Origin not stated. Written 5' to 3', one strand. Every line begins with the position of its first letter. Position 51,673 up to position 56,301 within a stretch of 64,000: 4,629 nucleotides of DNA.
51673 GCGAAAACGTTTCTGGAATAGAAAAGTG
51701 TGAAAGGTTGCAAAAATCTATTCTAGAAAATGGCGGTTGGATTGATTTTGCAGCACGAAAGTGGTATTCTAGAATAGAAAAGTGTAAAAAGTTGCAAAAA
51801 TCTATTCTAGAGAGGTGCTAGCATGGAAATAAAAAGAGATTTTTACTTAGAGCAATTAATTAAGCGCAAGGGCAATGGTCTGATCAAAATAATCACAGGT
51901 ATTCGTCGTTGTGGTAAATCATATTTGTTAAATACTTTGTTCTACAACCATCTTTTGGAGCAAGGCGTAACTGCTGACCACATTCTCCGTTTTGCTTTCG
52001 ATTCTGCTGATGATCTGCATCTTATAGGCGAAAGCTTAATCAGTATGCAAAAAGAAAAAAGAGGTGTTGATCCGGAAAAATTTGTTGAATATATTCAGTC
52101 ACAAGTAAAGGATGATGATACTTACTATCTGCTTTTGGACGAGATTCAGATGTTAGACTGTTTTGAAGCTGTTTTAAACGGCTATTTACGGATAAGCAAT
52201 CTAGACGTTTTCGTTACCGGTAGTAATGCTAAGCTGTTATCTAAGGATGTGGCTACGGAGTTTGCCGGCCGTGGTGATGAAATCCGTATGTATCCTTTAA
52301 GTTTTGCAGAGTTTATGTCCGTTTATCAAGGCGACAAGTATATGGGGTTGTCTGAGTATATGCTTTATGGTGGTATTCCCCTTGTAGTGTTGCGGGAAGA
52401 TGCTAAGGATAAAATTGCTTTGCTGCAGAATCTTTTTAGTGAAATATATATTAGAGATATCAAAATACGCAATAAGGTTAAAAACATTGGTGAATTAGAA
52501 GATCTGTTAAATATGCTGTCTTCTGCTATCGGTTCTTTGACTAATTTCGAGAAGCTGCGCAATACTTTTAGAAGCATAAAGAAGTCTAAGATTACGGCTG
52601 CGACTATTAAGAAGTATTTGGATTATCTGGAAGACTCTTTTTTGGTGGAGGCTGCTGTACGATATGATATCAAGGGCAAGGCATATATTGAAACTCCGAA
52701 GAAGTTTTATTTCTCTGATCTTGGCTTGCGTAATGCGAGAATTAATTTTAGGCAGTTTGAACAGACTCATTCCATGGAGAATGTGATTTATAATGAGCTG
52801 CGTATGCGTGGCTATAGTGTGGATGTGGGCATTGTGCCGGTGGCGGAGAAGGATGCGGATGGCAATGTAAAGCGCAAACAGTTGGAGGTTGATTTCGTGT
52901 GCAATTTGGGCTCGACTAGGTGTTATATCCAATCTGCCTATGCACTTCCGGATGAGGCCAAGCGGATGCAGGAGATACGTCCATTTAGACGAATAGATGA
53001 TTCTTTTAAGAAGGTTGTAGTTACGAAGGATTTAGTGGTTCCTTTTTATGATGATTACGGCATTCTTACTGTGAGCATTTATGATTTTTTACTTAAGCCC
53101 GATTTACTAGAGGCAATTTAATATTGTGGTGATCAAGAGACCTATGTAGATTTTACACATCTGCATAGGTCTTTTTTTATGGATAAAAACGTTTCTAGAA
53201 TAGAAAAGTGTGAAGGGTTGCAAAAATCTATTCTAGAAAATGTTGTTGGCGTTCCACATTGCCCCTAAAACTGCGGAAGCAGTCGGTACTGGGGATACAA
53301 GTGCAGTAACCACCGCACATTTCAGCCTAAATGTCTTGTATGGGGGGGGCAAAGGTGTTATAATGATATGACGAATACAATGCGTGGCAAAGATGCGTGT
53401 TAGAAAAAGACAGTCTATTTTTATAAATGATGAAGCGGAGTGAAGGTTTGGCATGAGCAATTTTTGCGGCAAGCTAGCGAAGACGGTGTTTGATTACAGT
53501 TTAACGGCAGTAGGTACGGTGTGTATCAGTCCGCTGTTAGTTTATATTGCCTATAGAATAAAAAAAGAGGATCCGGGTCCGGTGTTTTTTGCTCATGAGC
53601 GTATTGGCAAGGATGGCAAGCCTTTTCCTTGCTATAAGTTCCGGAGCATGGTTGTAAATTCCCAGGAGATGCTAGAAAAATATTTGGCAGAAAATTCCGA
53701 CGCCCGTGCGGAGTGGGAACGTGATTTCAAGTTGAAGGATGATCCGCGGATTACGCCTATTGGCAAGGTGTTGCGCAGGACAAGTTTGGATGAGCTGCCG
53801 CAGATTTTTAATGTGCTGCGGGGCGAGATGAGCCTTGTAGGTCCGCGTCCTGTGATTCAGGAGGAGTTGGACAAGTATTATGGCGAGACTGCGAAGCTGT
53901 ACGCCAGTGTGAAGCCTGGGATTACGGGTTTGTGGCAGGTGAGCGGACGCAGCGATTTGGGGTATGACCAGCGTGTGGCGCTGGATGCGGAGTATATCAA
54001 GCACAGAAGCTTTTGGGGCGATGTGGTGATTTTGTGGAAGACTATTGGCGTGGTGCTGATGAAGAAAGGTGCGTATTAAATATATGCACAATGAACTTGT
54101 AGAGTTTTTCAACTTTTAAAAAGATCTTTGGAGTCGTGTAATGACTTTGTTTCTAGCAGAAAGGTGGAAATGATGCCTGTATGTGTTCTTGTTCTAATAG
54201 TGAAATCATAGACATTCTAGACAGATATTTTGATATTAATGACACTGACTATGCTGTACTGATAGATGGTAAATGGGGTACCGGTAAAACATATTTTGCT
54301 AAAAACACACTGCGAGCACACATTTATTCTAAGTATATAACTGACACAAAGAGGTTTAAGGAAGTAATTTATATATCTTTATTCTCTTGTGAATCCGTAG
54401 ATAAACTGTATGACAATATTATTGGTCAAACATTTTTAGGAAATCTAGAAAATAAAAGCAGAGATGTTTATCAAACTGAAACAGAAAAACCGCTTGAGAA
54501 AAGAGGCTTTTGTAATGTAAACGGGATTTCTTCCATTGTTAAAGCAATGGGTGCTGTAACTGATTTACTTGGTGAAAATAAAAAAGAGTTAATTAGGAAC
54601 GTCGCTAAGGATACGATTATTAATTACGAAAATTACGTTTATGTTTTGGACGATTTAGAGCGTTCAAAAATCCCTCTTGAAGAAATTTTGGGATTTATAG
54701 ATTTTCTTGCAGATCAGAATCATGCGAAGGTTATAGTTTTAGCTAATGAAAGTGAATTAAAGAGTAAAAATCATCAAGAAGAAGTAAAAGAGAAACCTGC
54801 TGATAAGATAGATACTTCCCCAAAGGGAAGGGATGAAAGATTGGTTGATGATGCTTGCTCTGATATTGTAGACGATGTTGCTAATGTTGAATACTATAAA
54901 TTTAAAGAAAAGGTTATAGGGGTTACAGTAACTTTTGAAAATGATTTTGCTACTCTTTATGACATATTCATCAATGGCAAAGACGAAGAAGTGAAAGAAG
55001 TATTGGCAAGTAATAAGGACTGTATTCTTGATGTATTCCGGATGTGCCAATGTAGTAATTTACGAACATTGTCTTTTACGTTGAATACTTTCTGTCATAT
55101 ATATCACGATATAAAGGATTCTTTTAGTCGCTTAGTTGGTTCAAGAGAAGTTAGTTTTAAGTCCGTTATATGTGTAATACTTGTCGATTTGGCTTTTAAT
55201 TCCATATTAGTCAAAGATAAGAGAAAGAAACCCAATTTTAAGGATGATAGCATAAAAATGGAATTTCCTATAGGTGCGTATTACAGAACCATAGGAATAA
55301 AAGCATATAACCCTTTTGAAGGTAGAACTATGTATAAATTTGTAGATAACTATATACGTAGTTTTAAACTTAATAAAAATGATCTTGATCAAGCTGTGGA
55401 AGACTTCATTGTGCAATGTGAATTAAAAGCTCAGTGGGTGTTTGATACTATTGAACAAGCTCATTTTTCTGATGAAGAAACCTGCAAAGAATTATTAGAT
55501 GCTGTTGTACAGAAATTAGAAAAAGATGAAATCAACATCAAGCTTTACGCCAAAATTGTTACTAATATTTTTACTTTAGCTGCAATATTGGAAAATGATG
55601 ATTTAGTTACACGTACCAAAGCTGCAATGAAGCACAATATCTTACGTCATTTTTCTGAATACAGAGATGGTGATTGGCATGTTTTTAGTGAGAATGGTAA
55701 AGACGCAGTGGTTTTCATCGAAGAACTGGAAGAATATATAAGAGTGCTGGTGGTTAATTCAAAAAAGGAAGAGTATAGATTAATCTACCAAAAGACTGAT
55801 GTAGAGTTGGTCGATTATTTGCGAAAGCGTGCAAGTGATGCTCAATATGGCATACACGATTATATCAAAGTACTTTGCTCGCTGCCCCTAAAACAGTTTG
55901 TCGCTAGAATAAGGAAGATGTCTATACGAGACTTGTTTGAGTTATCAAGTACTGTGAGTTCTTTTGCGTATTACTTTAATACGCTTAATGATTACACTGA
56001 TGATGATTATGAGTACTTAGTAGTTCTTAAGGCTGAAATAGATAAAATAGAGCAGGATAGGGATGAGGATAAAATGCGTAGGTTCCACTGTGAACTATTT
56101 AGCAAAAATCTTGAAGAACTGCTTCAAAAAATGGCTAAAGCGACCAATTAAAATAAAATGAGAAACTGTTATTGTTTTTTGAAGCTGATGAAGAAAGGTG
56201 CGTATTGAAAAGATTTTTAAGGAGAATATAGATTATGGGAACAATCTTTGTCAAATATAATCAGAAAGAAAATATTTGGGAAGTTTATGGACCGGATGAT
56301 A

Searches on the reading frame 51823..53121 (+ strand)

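Call 7: search_protein_families(library=pfam, proteins=[window:51823-53121:+], max_evalue=0.01)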
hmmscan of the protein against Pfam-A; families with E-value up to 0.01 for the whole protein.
window:51823-53121:+ (432 aa): 3 families
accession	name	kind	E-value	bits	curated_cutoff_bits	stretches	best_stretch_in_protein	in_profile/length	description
PF13173.12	AAA_14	-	1.3e-29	103.3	27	1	21-165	4-129/129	AAA domain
PF13635.12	DUF4143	-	7.6e-18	65.2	28.1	1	211-370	2-156/160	Domain of unknown function (DUF4143)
PF13401.12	AAA_22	-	0.00012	22.8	27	1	21-127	7-110/130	AAA domain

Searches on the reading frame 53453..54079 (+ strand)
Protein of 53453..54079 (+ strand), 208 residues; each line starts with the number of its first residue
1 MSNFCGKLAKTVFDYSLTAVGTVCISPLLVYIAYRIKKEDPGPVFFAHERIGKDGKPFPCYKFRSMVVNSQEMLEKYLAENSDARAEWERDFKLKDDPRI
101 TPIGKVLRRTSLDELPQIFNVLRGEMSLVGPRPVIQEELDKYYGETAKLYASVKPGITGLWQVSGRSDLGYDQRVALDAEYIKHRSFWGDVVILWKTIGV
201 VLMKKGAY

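Call 7: search_protein_families(library=pfam, proteins=[window:53453-54079:+], max_evalue=0.01)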
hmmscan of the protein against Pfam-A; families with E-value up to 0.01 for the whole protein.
window:53453-54079:+ (208 aa): 1 family
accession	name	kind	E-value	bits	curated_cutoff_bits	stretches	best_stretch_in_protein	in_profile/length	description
PF02397.22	Bac_transf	-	5.4e-66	222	27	1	10-202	1-178/179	Bacterial sugar transferase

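Call 43: find_encoding_contigs(protein=window:53453-54079:+, flank=1000, max_places=10)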
Protein window:53453-54079:+ (208 aa): 2 contigs read that carry it; 2 places shown.
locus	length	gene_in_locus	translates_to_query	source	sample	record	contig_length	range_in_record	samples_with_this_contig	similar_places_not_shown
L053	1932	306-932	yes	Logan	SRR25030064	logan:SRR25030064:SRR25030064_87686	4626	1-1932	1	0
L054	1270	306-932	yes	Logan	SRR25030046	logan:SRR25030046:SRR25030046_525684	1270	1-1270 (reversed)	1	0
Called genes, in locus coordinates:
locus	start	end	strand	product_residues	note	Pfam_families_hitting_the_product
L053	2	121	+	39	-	?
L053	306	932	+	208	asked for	PF02397:Bac_transf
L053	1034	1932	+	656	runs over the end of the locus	PF07693:KAP_NTPase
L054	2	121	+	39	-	?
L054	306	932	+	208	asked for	PF02397:Bac_transf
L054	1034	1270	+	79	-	?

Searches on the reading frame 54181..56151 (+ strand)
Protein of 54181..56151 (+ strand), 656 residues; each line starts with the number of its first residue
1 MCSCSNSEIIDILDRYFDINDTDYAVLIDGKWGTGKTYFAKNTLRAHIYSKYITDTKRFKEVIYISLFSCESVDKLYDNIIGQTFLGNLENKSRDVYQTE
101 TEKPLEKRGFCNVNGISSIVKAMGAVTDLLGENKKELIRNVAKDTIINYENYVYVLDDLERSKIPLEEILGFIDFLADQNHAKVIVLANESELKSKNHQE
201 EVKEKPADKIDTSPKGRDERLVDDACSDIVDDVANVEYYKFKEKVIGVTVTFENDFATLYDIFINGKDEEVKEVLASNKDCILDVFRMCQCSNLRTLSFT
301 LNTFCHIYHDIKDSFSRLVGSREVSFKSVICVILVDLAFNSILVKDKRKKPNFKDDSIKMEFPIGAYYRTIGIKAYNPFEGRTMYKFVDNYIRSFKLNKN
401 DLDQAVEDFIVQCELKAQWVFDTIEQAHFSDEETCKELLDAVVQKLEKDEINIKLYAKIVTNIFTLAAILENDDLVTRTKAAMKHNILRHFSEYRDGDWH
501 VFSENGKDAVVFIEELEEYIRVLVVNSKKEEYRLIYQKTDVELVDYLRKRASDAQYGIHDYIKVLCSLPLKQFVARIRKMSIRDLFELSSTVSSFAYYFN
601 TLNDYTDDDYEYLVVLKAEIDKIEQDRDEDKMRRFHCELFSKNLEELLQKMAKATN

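Call 7: search_protein_families(library=pfam, proteins=[window:54181-56151:+], max_evalue=0.01)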
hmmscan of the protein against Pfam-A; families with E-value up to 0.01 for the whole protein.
window:54181-56151:+ (656 aa): 2 families
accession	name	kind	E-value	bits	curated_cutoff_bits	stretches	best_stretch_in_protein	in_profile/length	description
PF07693.20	KAP_NTPase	-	2.6e-10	40.5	20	1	21-197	18-199/293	KAP family P-loop domain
PF13401.12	AAA_22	-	0.0024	18.6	27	0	22-186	4-120/130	AAA domain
